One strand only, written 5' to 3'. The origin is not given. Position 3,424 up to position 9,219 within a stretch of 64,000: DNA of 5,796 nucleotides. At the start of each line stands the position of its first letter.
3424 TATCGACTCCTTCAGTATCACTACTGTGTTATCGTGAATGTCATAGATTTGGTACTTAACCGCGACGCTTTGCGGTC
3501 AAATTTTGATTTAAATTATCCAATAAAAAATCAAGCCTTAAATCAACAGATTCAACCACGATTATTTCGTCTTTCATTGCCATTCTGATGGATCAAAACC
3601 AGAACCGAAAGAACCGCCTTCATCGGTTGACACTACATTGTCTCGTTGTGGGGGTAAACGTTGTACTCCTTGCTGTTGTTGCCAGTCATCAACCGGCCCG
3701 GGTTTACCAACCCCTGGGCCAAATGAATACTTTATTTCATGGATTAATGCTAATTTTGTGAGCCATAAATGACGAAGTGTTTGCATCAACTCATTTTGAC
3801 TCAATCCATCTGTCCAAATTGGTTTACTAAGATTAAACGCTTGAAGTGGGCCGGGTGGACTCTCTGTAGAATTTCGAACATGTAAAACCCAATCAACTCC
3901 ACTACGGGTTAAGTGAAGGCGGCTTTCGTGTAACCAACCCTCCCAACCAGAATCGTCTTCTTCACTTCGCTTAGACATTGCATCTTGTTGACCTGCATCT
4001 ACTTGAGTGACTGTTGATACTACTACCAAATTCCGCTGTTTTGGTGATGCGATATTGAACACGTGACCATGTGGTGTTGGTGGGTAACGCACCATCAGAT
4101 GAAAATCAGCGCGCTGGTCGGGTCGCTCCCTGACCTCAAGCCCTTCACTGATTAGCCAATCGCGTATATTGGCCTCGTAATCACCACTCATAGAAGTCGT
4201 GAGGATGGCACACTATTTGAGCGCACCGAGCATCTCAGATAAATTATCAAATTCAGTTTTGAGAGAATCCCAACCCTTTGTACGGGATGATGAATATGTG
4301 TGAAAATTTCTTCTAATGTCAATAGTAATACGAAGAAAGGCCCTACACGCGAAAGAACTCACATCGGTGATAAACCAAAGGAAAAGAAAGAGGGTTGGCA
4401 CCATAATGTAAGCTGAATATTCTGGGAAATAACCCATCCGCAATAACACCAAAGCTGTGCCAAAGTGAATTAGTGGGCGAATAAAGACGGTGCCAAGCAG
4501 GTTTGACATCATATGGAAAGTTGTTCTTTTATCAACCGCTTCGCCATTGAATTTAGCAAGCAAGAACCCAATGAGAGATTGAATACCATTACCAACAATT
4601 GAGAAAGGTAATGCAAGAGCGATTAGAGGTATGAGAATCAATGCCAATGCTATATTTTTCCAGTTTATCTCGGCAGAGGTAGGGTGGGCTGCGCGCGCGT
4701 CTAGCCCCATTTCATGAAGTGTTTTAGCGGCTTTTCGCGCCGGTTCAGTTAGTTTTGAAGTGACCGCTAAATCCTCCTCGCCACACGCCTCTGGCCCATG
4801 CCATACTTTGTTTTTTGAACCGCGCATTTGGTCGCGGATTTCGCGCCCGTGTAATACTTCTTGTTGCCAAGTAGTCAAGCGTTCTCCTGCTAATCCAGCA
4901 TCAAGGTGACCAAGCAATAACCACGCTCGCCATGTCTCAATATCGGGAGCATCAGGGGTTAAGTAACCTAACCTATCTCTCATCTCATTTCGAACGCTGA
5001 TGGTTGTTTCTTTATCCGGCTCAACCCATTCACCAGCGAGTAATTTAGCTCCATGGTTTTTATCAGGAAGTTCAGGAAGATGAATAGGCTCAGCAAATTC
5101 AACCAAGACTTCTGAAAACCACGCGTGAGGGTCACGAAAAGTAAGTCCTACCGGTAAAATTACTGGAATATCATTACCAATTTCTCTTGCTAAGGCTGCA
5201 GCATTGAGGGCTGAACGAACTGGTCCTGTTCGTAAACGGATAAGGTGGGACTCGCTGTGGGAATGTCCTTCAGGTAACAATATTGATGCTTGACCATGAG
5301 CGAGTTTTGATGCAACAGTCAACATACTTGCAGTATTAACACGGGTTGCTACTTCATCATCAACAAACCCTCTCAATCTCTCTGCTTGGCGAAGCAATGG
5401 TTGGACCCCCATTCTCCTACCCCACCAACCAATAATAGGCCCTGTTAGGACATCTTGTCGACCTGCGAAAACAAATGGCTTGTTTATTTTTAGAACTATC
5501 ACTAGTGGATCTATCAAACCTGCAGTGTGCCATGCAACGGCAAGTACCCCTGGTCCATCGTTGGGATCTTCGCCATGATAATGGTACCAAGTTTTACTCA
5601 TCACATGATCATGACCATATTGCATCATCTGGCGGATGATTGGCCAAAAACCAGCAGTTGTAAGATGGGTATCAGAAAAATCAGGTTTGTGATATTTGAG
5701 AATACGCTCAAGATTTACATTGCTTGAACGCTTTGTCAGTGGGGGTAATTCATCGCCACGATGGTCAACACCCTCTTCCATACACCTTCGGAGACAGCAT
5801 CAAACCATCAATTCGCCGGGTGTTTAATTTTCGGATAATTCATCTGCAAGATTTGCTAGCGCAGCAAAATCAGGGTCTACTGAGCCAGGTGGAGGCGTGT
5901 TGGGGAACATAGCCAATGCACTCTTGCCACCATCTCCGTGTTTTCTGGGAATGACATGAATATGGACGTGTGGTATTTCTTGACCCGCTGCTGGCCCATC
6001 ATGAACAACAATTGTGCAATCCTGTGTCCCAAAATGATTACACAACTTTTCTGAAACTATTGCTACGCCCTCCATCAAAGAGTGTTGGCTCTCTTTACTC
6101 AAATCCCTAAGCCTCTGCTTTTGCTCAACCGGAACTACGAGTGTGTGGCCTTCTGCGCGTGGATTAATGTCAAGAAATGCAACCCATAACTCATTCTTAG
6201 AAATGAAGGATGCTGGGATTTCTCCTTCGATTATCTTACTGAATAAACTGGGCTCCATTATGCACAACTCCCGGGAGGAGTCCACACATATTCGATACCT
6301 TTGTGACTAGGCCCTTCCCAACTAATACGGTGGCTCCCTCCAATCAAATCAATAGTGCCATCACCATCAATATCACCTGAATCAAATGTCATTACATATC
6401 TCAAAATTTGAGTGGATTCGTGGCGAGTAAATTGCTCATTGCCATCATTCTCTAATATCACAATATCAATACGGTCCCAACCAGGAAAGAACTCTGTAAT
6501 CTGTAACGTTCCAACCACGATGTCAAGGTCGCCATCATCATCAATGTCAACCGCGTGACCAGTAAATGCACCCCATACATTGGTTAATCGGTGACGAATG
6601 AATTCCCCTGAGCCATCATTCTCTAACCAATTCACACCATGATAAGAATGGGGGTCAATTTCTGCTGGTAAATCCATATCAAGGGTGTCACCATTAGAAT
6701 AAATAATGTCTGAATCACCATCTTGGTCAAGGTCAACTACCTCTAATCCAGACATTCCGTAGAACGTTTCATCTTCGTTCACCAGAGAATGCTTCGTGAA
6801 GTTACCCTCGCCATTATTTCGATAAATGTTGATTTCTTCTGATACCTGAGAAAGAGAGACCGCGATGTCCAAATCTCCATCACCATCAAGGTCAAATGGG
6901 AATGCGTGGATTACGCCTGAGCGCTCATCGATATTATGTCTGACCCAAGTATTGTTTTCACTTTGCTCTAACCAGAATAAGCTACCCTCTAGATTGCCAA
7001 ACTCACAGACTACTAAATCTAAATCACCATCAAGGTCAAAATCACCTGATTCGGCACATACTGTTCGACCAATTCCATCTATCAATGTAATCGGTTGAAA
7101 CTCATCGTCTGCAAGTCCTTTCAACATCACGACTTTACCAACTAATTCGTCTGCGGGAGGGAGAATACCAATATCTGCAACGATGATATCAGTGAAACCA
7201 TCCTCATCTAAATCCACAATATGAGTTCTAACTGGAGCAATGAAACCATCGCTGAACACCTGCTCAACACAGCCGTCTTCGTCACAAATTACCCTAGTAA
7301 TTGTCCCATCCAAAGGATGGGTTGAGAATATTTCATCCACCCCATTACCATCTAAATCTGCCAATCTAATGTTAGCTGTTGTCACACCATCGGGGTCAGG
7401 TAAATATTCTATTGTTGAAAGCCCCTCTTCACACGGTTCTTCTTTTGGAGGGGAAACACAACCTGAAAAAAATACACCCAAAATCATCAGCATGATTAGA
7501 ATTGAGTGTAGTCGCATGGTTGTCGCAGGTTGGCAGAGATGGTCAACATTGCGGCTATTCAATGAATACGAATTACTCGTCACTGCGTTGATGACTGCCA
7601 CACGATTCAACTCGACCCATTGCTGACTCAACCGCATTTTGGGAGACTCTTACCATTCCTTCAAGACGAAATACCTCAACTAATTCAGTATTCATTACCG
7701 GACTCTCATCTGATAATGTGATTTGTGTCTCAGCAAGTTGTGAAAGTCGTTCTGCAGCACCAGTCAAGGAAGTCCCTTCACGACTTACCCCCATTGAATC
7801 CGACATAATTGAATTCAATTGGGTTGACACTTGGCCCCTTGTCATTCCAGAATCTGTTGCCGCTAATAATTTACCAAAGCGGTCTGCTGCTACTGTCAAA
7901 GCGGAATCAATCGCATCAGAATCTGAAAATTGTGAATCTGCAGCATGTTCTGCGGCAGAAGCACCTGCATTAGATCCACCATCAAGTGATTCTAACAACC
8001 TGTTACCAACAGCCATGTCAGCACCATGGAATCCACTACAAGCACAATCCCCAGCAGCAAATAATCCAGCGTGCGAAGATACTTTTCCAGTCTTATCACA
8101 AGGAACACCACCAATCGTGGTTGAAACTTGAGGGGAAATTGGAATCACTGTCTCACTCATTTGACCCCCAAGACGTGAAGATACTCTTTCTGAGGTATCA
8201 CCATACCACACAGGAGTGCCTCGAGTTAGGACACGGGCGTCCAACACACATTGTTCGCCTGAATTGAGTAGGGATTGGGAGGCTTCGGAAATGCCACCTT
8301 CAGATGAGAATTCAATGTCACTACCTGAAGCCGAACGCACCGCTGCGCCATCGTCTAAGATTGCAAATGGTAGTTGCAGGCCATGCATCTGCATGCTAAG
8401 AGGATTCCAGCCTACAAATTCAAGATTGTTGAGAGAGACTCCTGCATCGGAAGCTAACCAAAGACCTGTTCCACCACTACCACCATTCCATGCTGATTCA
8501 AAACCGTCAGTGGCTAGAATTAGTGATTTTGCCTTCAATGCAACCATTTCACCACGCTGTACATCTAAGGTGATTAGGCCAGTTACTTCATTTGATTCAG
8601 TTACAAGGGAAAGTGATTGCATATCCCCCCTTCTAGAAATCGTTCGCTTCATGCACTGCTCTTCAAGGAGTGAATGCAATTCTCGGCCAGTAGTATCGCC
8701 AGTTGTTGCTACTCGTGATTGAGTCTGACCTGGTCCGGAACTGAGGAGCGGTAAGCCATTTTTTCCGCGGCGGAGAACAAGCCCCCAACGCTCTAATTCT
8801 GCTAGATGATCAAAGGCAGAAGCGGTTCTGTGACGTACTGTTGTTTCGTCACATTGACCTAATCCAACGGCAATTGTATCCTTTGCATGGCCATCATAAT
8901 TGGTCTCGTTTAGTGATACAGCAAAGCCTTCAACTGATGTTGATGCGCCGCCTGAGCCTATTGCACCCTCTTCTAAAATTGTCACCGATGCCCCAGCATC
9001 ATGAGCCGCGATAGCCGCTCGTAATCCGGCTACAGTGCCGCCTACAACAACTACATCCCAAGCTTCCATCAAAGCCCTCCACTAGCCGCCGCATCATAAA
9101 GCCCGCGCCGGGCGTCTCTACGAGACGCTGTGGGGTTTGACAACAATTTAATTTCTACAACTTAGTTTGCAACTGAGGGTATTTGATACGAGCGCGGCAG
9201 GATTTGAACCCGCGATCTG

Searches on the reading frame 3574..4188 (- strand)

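Call 59: search_protein_families(library=pfam, proteins=[window:3574-4188:-], max_evalue=0.00001)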
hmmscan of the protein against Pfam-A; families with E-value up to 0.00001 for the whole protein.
window:3574-4188:- (204 aa): 1 family
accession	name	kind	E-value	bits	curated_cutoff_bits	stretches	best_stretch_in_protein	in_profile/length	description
PF10061.14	DUF2299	-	1.1e-17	64.5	22.8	1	8-146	2-132/138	Uncharacterized conserved protein (DUF2299)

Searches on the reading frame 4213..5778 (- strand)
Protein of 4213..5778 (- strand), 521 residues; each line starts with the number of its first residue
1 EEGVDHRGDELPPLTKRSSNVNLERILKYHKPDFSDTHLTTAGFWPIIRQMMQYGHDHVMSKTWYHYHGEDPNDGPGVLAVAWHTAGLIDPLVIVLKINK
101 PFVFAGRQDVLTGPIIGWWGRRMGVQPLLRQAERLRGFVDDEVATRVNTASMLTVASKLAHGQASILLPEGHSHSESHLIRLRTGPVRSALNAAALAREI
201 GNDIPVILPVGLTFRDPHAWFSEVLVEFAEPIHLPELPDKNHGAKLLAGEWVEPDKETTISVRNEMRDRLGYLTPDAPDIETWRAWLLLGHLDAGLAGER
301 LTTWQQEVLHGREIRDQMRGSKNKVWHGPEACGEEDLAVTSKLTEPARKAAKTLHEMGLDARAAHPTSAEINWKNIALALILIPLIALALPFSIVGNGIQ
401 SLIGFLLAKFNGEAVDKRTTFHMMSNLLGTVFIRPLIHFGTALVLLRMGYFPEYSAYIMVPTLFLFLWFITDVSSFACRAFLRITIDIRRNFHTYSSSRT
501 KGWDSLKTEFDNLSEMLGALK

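Call 59: search_protein_families(library=pfam, proteins=[window:4213-5778:-], max_evalue=0.00001)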
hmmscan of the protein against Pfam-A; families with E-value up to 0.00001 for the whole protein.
window:4213-5778:- (521 aa): 1 family
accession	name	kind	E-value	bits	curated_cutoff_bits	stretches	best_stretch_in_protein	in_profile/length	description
PF01553.26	Acyltransferase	-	7.4e-09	36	23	1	68-207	5-127/132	Acyltransferase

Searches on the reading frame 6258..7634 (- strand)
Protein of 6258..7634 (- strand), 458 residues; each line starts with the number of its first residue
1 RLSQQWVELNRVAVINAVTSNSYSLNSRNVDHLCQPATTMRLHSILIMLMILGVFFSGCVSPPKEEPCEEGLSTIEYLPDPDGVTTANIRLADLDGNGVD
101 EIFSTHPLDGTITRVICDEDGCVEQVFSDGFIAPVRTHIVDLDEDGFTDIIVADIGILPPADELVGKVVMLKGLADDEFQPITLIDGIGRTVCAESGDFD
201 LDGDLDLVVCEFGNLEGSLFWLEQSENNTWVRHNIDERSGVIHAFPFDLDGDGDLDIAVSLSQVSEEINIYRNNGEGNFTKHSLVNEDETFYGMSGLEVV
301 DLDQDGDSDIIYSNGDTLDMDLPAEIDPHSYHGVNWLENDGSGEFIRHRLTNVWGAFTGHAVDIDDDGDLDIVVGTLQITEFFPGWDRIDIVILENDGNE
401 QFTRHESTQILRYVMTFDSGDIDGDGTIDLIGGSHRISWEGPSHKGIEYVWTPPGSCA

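Call 59: search_protein_families(library=pfam, proteins=[window:6258-7634:-], max_evalue=0.00001)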
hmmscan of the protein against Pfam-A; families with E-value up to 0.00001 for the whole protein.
window:6258-7634:- (458 aa): 2 families
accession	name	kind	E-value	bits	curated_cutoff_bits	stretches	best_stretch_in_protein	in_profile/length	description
PF13517.12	FG-GAP_3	-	1.1e-29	103.3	26.9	2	248-311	1-60/61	FG-GAP-like repeat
PF01839.29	FG-GAP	-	1.3e-09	38.1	22.1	0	248-259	9-20/37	FG-GAP repeat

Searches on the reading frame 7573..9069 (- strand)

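Call 59: search_protein_families(library=pfam, proteins=[window:7573-9069:-], max_evalue=0.00001)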
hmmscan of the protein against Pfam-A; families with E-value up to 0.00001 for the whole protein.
window:7573-9069:- (498 aa): 4 families
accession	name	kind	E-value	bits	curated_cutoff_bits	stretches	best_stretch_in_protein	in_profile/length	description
PF00890.30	FAD_binding_2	-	5.4e-33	115.2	20.4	1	5-357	1-413/414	FAD binding domain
PF02910.25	Succ_DH_flav_C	-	4.7e-17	62.6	20.8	1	417-497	3-85/130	Fumarate reductase flavoprotein C-term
PF03486.20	HI0933_like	-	4.8e-09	36.4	50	1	5-341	2-218/244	HI0933-like protein Rossmann domain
PF12831.13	FAD_oxidored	-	1.1e-07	32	27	1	5-54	1-49/416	FAD dependent oxidoreductase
